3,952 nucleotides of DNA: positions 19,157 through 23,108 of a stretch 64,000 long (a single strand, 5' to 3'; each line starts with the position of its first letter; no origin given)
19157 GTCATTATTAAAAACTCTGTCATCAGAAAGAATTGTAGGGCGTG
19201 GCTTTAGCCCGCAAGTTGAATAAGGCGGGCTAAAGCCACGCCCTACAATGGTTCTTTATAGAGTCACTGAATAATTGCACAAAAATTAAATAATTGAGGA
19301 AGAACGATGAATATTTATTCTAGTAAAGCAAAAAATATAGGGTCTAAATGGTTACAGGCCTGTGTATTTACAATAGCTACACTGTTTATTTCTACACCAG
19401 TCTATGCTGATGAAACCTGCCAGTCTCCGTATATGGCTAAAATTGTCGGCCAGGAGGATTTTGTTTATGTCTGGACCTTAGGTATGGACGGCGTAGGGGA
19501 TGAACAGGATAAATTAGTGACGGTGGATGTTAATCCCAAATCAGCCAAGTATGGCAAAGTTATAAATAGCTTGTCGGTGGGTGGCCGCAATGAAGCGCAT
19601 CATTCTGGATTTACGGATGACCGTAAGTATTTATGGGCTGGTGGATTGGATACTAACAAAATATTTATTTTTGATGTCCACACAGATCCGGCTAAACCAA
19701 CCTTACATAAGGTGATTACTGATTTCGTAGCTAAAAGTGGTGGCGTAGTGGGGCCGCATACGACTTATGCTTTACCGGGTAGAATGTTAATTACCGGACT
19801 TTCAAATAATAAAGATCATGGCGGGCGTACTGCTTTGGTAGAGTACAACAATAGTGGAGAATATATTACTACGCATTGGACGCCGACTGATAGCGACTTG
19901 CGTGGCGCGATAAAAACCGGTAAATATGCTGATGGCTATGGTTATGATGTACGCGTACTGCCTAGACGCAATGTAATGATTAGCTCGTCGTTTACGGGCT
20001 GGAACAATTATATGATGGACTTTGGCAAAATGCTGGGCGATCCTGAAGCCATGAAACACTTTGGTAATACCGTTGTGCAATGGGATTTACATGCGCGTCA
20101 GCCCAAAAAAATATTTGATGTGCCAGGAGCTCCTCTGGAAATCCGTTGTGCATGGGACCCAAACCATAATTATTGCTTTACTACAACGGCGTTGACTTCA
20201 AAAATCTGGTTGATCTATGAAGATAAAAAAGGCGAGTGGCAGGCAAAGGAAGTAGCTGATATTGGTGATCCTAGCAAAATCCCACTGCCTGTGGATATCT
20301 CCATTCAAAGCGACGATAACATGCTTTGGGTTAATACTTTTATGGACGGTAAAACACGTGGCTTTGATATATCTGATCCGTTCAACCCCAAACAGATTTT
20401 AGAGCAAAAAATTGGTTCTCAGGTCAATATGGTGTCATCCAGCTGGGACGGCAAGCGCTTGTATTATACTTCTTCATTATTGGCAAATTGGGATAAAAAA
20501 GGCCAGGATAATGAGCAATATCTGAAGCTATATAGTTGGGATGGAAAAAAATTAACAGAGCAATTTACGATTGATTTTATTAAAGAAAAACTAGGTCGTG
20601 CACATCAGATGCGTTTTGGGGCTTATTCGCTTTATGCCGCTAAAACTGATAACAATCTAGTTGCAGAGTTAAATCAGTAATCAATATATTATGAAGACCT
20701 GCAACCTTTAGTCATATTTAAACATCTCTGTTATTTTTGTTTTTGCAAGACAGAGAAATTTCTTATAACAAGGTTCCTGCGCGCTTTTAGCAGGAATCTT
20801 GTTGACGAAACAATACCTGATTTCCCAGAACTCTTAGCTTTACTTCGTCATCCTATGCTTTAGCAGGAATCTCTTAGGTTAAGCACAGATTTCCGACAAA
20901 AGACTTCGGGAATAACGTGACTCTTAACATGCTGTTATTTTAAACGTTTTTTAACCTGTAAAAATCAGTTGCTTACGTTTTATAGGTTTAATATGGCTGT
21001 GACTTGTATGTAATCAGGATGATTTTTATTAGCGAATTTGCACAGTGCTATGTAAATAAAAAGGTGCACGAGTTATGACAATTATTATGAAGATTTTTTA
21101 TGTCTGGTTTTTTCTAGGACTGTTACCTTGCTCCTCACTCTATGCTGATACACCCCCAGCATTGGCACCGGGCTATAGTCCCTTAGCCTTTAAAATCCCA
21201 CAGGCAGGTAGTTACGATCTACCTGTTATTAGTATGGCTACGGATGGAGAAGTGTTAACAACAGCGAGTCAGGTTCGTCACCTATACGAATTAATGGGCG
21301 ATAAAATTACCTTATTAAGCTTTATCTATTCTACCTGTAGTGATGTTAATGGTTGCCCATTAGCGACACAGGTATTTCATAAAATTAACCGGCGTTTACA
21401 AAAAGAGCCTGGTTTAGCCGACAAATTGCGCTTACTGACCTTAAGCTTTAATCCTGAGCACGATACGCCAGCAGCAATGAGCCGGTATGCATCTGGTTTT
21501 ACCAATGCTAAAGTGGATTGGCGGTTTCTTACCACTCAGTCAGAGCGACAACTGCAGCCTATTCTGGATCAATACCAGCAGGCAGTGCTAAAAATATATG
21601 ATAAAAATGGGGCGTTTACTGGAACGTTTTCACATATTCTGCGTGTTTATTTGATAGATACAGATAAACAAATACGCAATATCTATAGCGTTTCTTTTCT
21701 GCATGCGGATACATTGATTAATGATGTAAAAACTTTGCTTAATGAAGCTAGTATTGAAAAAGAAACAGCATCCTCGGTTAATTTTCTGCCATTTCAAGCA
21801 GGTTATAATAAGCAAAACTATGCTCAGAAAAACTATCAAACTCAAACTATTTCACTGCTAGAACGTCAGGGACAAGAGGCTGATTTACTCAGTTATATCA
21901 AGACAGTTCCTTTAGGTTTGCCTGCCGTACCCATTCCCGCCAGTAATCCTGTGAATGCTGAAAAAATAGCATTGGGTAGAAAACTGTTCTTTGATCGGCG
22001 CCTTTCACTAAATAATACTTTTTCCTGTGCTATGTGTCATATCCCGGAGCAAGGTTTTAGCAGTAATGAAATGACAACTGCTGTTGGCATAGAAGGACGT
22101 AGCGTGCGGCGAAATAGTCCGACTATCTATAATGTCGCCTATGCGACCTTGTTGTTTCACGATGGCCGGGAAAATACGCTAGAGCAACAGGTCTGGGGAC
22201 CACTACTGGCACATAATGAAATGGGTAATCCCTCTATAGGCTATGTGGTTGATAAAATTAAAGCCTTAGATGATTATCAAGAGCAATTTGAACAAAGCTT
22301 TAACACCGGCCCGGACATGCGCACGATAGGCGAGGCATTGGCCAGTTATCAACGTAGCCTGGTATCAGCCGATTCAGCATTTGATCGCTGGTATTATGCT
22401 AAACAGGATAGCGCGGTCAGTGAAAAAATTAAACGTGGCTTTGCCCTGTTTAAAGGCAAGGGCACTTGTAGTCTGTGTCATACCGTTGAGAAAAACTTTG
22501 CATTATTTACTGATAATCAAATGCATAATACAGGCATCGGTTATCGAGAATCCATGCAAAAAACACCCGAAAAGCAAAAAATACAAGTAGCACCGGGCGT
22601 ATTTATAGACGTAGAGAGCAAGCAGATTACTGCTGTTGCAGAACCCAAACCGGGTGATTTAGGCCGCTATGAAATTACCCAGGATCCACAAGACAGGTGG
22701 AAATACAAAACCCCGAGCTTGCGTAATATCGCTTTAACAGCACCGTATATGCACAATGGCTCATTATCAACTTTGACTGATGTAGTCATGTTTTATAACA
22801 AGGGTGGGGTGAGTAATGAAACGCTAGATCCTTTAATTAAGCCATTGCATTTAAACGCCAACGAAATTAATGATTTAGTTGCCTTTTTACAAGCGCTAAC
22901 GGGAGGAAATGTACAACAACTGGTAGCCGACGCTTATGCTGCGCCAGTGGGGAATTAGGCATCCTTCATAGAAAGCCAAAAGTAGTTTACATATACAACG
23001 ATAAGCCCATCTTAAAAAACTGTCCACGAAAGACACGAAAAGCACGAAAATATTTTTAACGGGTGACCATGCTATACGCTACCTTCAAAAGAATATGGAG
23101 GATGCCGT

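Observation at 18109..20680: NemR-like TetR repressor with two matching operators appears to control methanethiol oxidase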

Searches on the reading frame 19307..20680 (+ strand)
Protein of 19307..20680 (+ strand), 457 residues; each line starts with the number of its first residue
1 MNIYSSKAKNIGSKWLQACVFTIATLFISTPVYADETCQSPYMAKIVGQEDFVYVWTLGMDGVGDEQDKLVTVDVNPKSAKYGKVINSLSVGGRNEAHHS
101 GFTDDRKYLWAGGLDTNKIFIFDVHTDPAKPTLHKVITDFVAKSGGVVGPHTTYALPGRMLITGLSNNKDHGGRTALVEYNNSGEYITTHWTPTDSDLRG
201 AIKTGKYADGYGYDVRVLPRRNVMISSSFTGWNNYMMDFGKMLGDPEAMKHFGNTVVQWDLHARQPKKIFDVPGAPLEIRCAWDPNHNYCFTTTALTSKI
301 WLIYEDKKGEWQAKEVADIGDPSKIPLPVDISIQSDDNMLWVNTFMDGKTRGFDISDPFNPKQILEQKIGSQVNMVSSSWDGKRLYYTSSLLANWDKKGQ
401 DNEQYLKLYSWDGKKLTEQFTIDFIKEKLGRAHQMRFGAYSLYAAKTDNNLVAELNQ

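Call 3: search_protein_families(library=pfam, proteins=[window:19307-20680:+], max_evalue=0.01)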
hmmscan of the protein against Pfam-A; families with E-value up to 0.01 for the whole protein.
window:19307-20680:+ (457 aa): 1 family
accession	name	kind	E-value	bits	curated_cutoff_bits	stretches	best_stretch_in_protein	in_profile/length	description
PF05694.17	SBP56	-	4.5e-52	177.8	34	1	35-437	4-442/453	56kDa selenium binding protein (SBP56)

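Call 4: search_protein_families(library=ncbifam, proteins=[window:19307-20680:+], max_evalue=0.01)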
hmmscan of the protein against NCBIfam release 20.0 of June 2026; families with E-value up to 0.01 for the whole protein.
window:19307-20680:+ (457 aa): 1 family
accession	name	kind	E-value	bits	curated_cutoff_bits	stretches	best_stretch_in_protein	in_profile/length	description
NF052453.1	MthilOxMtoX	equivalog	3.5e-238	789.9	650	1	33-444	2-407/408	methanethiol oxidase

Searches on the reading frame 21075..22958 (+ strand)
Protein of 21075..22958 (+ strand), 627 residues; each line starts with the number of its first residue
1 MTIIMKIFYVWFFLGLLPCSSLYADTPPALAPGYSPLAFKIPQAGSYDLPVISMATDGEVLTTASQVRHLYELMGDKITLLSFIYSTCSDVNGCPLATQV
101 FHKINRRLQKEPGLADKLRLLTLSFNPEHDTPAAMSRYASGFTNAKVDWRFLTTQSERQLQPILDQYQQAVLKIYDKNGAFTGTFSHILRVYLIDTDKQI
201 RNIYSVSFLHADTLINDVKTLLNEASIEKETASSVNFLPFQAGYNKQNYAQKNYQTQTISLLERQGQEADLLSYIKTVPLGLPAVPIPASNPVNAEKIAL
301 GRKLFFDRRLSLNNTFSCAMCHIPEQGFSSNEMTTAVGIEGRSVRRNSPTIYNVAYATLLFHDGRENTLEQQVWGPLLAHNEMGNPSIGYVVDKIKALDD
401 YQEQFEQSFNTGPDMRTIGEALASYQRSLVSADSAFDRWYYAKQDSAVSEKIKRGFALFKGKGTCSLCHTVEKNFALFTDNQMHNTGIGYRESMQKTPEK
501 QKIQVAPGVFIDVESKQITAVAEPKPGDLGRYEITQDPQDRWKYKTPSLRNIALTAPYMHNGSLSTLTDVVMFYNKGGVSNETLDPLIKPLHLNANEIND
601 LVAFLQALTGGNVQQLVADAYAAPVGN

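Call 3: search_protein_families(library=pfam, proteins=[window:21075-22958:+], max_evalue=0.01)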
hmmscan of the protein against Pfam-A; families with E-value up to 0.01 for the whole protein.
window:21075-22958:+ (627 aa): 4 families
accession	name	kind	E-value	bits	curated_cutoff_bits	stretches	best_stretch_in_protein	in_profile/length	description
PF03150.19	CCP_MauG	-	3.6e-53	180.6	25.6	1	296-443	2-147/149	Di-haem cytochrome c peroxidase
PF02630.20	SCO1-SenC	-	3.9e-14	53.2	22.8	1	76-199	21-133/134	SCO1/SenC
PF21419.2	RoxA-like_Cyt-c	-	1.7e-05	24.7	26.7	1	544-570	2-28/39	RoxA-like, cytochrome c-like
PF00034.26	Cytochrom_C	-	0.00019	23.1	21.3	0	453-608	2-89/90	Cytochrome c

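Call 4: search_protein_families(library=ncbifam, proteins=[window:21075-22958:+], max_evalue=0.01)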
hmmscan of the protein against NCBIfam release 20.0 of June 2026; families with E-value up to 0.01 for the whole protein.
window:21075-22958:+ (627 aa): 7 families
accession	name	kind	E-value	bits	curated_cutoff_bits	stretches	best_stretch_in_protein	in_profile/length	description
TIGR04039.1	MXAN_0977_Heme2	hypoth_equivalog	1.6e-70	237.8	362.85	1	287-611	1-324/336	MbnH family di-heme enzyme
TIGR03791.1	TTQ_mauG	equivalog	1.9e-60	204.6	443.85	2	295-489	3-192/291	tryptophan tryptophylquinone biosynthesis enzyme MauG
TIGR03981.2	SAM_quin_mod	hypoth_equivalog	1.6e-33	116.2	340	3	528-574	312-358/411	His-Xaa-Ser system-associated MauG-like protein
NF052341.1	hydrazine_gamma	equivalog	6.8e-14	51.6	625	1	266-608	37-339/339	hydrazine synthase subunit gamma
NF052342.1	hydrazine_BC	exception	2.4e-13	49.2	1250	1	188-608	301-690/690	hydrazine synthase subunit beta-gamma fusion subunit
NF040606.1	CytoC_perox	subfamily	6.1e-09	35.6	150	1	505-571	415-453/524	di-heme-cytochrome C peroxidase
TIGR04484.1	thiosulf_SoxA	equivalog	6.2e-05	22.4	110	1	261-327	73-135/212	sulfur oxidation c-type cytochrome SoxA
